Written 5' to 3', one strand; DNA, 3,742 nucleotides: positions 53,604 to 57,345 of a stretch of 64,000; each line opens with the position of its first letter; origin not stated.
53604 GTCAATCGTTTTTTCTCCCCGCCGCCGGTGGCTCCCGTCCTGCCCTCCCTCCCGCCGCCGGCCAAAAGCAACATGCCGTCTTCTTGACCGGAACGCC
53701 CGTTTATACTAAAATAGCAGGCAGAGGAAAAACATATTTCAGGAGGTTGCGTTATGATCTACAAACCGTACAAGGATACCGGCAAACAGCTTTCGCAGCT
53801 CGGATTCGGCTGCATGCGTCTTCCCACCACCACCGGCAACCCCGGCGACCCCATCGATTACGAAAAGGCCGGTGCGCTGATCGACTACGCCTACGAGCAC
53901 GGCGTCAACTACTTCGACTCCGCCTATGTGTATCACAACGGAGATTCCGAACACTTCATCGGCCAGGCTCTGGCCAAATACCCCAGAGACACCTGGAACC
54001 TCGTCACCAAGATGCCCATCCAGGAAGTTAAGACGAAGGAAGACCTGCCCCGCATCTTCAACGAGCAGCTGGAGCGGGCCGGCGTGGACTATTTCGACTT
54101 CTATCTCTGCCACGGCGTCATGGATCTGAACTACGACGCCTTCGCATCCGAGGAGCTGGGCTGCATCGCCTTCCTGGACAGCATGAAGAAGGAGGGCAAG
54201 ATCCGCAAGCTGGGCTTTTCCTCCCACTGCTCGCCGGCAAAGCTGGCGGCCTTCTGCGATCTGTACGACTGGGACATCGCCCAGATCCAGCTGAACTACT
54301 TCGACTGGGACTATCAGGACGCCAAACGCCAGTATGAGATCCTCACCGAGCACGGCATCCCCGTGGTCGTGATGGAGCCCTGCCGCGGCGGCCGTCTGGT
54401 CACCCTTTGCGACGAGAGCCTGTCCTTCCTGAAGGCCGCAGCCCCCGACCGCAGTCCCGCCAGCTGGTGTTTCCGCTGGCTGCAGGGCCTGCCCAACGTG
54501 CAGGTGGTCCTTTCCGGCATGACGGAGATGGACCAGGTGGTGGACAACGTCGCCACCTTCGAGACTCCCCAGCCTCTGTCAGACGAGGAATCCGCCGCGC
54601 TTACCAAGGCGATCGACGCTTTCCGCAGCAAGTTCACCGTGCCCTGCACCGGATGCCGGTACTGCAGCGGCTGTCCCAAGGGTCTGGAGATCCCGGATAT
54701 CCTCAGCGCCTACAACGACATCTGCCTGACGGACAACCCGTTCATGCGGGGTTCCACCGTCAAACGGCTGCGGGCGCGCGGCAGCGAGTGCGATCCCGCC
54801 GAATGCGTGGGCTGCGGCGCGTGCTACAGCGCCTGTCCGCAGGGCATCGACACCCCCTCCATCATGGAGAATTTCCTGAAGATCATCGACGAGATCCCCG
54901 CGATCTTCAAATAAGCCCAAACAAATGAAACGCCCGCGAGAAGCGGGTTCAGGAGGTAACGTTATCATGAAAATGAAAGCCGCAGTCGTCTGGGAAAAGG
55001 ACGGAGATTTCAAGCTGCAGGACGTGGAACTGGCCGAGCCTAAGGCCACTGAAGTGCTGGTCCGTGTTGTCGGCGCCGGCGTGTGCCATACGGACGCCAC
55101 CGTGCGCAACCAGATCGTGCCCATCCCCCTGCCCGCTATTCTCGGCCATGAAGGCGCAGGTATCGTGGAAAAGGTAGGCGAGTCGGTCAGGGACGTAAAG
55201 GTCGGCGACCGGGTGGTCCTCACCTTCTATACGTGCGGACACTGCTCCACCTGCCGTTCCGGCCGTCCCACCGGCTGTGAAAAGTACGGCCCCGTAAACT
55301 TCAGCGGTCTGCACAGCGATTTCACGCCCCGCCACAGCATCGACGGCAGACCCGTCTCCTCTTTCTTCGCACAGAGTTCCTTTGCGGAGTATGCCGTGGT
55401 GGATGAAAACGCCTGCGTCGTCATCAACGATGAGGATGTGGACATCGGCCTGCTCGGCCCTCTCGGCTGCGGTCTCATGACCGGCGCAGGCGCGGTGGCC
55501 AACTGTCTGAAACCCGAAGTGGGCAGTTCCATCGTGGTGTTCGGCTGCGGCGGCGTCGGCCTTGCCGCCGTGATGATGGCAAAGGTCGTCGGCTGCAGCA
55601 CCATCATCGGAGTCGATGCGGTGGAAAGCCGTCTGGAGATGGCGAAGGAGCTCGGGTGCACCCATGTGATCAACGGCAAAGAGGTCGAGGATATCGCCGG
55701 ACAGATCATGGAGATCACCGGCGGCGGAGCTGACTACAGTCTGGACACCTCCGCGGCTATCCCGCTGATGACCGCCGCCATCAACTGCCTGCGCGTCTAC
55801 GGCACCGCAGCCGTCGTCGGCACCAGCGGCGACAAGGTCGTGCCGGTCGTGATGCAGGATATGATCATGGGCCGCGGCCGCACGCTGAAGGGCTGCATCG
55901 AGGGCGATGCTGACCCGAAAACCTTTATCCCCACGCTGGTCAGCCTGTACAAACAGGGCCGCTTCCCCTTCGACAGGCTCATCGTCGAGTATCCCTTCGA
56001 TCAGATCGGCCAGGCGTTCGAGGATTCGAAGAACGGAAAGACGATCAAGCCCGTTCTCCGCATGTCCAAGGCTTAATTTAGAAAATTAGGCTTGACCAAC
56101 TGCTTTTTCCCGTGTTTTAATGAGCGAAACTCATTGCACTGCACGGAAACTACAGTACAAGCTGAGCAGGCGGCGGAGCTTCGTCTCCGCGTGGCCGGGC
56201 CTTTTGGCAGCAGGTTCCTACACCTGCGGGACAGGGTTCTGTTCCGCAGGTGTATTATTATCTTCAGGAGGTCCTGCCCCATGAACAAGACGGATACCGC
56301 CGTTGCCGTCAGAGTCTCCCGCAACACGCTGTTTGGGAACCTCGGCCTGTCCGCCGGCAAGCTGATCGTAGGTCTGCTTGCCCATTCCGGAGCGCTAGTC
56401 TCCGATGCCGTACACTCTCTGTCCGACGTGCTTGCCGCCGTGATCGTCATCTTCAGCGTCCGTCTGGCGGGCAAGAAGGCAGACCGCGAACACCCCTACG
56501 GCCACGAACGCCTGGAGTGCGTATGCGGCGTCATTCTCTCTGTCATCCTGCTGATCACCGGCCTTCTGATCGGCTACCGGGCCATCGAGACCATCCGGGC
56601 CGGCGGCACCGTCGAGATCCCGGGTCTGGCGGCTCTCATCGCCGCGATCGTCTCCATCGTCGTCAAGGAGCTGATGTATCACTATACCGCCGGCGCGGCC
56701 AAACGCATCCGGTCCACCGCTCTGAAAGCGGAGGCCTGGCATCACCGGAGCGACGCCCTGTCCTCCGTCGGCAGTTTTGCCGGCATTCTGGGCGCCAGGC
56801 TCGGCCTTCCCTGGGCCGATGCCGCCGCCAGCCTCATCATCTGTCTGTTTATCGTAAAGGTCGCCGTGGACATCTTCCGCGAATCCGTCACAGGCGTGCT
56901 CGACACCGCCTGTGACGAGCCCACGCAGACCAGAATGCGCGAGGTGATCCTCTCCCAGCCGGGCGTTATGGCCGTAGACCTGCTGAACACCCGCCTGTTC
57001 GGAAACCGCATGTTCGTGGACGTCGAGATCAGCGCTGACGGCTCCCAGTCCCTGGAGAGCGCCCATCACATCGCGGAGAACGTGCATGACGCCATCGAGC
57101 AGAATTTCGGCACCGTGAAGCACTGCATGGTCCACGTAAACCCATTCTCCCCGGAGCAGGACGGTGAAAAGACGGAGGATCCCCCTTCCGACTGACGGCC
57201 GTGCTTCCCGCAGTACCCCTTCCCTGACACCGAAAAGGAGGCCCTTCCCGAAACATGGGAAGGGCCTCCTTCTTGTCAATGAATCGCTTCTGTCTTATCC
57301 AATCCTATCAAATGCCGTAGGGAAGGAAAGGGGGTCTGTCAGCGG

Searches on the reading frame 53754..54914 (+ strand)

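Call 61: search_protein_families(library=pfam, proteins=[window:53754-54914:+], max_evalue=0.0001)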
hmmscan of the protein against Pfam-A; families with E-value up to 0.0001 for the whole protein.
window:53754-54914:+ (386 aa): 4 families
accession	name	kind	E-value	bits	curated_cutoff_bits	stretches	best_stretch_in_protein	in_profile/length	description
PF00248.27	Aldo_ket_red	-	1.9e-41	142.5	24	1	16-287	2-290/291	Aldo/keto reductase family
PF13187.11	Fer4_9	-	3.3e-06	27.5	27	1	298-364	2-50/52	4Fe-4S dicluster domain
PF13237.11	Fer4_10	-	8.1e-05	22.9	25.5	0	297-362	8-53/53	4Fe-4S dicluster domain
PF00037.32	Fer4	-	9.2e-05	22.5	21.1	1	347-364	4-21/24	4Fe-4S binding domain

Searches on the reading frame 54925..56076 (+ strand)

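Call 33: search_protein_families(library=pfam, proteins=[window:54925-56076:+], max_evalue=0.001)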
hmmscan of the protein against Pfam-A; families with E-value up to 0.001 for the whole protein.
window:54925-56076:+ (383 aa): 4 families
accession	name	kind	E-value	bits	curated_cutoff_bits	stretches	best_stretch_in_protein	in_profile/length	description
PF00107.32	ADH_zinc_N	-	7.2e-30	104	31.8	1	210-336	1-125/129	Zinc-binding dehydrogenase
PF08240.17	ADH_N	-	1.7e-26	93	23.5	1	41-168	2-103/104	Alcohol dehydrogenase GroES-like domain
PF13602.12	ADH_zinc_N_2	-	3.2e-06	28.6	27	1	243-373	1-128/134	Zinc-binding dehydrogenase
PF16912.11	Glu_dehyd_C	-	1.3e-05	25.2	34.9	1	202-379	33-210/211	Glucose dehydrogenase C-terminus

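Call 62: search_protein_families(library=ncbifam, proteins=[window:54925-56076:+], max_evalue=1e-10)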
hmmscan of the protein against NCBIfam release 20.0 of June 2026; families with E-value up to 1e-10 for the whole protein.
window:54925-56076:+ (383 aa): 20 families
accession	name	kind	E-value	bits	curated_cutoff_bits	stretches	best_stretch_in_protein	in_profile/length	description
TIGR02818.1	adh_III_F_hyde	equivalog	2.8e-77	260.3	543.95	1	16-380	1-368/368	S-(hydroxymethyl)glutathione dehydrogenase/class III alcohol dehydrogenase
TIGR03989.1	Rxyl_3153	subfamily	3.9e-76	256.7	440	1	16-378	1-368/370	NDMA-dependent alcohol dehydrogenase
TIGR03451.1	mycoS_dep_FDH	equivalog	3.3e-66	223.5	512.9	1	17-378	2-356/358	S-(hydroxymethyl)mycothiol dehydrogenase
NF041097.1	keto_inos_dh_IolM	equivalog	1.5e-41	142.4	450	2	150-377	150-386/389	scyllo-inosose 3-dehydrogenase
TIGR00692.1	tdh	equivalog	3.2e-37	128.3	458.35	2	151-378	117-338/340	L-threonine 3-dehydrogenase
NF006940.0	PRK09422.1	equivalog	6.8e-36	123.9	344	1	17-304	1-265/338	alcohol dehydrogenase AdhP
NF003808.0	PRK05396.1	equivalog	1.6e-35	122.6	380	2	150-379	118-339/341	L-threonine 3-dehydrogenase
TIGR03366.1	HpnZ_proposed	hypoth_equivalog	1.8e-30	106.2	328.1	1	39-355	3-308/315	putative phosphonate catabolism associated alcohol dehydrogenase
NF010344.0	PRK13771.1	subfamily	2.1e-28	99.3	349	1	17-370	1-322/334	putative alcohol dehydrogenase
NF007489.0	PRK10083.1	equivalog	4.1e-26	91.8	376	1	20-121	3-106/339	Zn-dependent oxidoreductase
NF047908.1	AldhRedAhr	equivalog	9e-26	90.5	470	1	16-123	3-113/335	NADPH-dependent aldehyde reductase Ahr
TIGR03201.1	dearomat_had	equivalog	2.5e-23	82.8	338.65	1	31-374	13-342/349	6-hydroxycyclohex-1-ene-1-carbonyl-CoA dehydrogenase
TIGR02824.1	quinone_pig3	subfamily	1.3e-20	73.7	296.8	0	141-318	82-257/325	putative NAD(P)H quinone oxidoreductase, PIG3 family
NF041172.1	AcrlCoa_red_Thmprot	equivalog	1.4e-20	73.5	500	1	17-295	1-252/334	acryloyl-CoA reductase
NF008024.0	PRK10754.1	subfamily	3.4e-20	72.3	348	1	30-108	17-96/327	NADPH:quinone reductase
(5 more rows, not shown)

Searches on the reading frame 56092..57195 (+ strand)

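Call 61: search_protein_families(library=pfam, proteins=[window:56092-57195:+], max_evalue=0.0001)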
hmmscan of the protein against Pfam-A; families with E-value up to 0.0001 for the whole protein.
window:56092-57195:+ (367 aa): 2 families
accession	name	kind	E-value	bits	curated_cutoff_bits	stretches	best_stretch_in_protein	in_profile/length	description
PF01545.26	Cation_efflux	-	1.2e-49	169.2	26.6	1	80-267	5-195/198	Cation efflux family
PF16916.11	ZT_dimer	-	9e-22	77.3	26.7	1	275-352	2-78/78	Dimerisation domain of Zinc Transporter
